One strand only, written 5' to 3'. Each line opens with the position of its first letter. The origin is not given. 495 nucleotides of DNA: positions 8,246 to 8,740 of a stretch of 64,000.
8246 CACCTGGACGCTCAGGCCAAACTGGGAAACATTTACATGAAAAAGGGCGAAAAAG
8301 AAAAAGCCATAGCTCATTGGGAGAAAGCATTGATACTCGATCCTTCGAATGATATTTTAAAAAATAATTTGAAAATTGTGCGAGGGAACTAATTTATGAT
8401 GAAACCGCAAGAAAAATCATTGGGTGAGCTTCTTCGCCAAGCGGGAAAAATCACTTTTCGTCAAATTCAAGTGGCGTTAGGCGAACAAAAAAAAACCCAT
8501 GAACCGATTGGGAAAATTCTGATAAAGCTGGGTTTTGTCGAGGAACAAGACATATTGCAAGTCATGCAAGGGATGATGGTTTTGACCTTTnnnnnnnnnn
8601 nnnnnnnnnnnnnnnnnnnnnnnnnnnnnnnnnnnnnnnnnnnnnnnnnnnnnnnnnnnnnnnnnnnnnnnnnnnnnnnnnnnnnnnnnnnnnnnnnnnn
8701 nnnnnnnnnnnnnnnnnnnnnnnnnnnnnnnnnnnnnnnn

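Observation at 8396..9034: CheW domain carrying an N-terminal GspE/MshE-type (T2SSE_N / MshEN-like) domain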

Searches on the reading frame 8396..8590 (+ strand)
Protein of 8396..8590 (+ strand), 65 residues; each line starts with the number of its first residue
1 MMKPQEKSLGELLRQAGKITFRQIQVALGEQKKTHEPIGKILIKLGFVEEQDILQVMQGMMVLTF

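Call 18: search_solved_structures(query=window:8396-8590:+, max_evalue=10, show_alignments=5)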
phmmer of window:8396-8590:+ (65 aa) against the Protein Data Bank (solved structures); distinct sequences matched with E-value up to 10: 13.
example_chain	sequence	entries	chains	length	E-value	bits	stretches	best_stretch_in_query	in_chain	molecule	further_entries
6f8l_G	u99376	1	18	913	1.8e-13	53.2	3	4-58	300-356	Type IV pilus assembly protein PilF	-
5htl_A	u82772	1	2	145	2.5e-05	27.7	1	6-58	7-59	MSHA biogenesis protein MshE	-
8pdk_A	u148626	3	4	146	7.5e-05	26.3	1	6-51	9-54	c-di-GMP binding domain of the ATPase enzyme PilF | ATP-binding motif-containing protein pilF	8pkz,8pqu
6ejf_J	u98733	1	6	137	7.5e-05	26.2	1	7-51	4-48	Type IV pilus assembly protein PilF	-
9glg_A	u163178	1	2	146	8.3e-05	26.1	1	6-51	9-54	ATP-binding motif-containing protein pilF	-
8pfa_A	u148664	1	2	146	9.2e-05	26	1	7-51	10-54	c-di-GMP binding domain of the ATPase enzyme PilF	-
8pe0_A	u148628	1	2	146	0.00012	25.7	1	7-51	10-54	c-di-GMP binding domain of the ATPase enzyme PilF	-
9gl5_A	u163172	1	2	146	0.0002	24.9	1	6-51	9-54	ATP-binding motif-containing protein pilF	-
5tsg_B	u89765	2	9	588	0.0014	22.3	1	5-56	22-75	Type IV pilus biogenesis ATPase PilB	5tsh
6olj_C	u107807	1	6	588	0.0014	22.3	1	5-56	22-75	Type IV pilus biogenesis ATPase PilB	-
5zfr_A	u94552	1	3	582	0.01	19.5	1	5-55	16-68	Type IV pilus biogenesis ATPase PilB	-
3jc8_Ba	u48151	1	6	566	0.011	19.5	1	8-55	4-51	Type IV-A pilus assembly ATPase PilB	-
9g1w_A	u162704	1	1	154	0.028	18.2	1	6-59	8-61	Type IV pilus assembly ATPase PilB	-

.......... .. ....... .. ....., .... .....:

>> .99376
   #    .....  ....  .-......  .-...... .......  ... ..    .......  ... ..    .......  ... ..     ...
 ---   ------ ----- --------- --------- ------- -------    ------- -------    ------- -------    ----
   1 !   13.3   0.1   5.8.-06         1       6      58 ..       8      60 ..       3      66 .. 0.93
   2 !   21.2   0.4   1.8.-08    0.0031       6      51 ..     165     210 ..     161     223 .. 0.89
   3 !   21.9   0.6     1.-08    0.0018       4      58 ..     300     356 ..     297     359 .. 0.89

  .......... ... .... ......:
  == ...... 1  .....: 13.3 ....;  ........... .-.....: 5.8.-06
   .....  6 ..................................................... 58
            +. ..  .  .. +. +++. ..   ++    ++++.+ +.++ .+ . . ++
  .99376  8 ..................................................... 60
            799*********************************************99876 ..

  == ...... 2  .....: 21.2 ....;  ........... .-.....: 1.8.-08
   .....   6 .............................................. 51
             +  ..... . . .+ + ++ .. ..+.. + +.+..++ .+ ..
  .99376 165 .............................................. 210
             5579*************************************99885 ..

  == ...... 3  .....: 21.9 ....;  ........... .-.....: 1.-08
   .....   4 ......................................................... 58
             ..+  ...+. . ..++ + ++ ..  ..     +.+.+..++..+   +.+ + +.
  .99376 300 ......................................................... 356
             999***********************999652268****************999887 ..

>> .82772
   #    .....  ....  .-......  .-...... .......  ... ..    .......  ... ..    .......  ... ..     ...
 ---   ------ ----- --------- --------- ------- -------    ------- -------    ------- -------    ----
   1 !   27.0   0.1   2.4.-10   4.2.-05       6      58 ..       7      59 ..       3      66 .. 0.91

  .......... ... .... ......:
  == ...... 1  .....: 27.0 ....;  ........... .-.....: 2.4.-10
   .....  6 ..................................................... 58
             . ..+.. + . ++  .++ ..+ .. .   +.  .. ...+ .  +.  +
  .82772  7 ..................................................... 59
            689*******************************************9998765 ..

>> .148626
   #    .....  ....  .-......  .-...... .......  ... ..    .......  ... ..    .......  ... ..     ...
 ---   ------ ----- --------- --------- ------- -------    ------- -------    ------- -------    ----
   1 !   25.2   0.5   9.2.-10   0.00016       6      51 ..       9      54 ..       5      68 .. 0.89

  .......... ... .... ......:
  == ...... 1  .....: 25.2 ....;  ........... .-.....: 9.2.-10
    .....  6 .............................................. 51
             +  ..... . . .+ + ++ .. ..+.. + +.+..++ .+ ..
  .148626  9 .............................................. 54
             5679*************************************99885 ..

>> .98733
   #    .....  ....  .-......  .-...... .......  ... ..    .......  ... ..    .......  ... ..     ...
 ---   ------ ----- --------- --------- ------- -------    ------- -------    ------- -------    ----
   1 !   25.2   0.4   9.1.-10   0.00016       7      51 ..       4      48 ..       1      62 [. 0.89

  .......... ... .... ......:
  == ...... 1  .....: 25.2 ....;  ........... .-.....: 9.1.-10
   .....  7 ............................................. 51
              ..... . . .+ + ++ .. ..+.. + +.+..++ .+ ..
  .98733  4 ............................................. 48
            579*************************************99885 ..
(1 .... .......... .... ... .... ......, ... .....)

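Call 42: search_protein_representatives(protein=window:8396-8581:+)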
Query: 62 residues. Proteins with E-value up to 0.001 (for the whole library): 1433; up to 1e-10: 100; up to 1e-30: 0. The best 150 are listed.
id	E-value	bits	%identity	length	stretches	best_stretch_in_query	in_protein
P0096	2.2e-27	109.1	89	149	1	1-62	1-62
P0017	4.3e-27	108.2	90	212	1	1-62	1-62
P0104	8.5e-24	97.9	81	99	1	1-62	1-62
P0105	5.0e-23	95.5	30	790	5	6-56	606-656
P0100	6.1e-22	92.1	80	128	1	2-62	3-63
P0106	2.9e-20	86.9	33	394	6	8-56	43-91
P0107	1.3e-19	84.8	34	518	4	5-59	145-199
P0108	3.0e-19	83.7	32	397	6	6-57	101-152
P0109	5.0e-19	83.0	41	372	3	4-53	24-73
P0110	8.3e-19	82.3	38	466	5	6-54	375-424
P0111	4.3e-17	77.0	39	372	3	7-56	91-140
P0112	4.6e-17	76.9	41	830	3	3-54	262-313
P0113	1.7e-16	75.1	36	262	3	9-57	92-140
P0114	1.9e-16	74.9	38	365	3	1-54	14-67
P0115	2.3e-16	74.7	34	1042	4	3-54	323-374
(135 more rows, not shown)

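Call 58: search_protein_families(library=pfam, proteins=[window:8396-8581:+], max_evalue=10)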
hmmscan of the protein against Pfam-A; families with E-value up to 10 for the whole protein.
window:8396-8581:+ (62 aa): 1 family
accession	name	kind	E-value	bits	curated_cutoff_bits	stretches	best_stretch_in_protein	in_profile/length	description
PF11165.13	DUF2949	-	0.013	16.4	24.2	1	8-53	3-48/56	Protein of unknown function (DUF2949)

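Call 70: search_protein_families(library=ncbifam, proteins=[window:8396-8581:+], max_evalue=1)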
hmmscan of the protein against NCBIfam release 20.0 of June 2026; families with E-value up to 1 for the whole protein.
window:8396-8581:+ (62 aa): 6 families
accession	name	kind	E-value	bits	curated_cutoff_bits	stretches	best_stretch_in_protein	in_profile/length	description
NF053729.1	c-di-GMP_motif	domain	3.9e-16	58.6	38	1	9-57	2-50/53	cyclic di-GMP-binding domain-containing protein, MshE-related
NF012033.0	PRK15489.1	equivalog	9.1e-06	24.1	537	1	5-52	489-536/703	glycosyl transferase family protein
TIGR03029.1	EpsG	equivalog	1.6e-05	24.2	313.8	1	7-57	3-53/274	chain length determinant protein tyrosine kinase EpsG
TIGR02538.1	type_IV_pilB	equivalog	0.011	14.4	675.65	1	9-58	2-51/564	type IV-A pilus assembly ATPase PilB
NF008411.1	PRK11234.1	equivalog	0.022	13.1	1170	1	6-57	654-705/723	cyclic di-3',5'-guanylate-activated glycosyltransferase NfrB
NF007584.0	PRK10219.1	equivalog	0.1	12.9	174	1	18-57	53-92/107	superoxide response transcriptional regulator SoxS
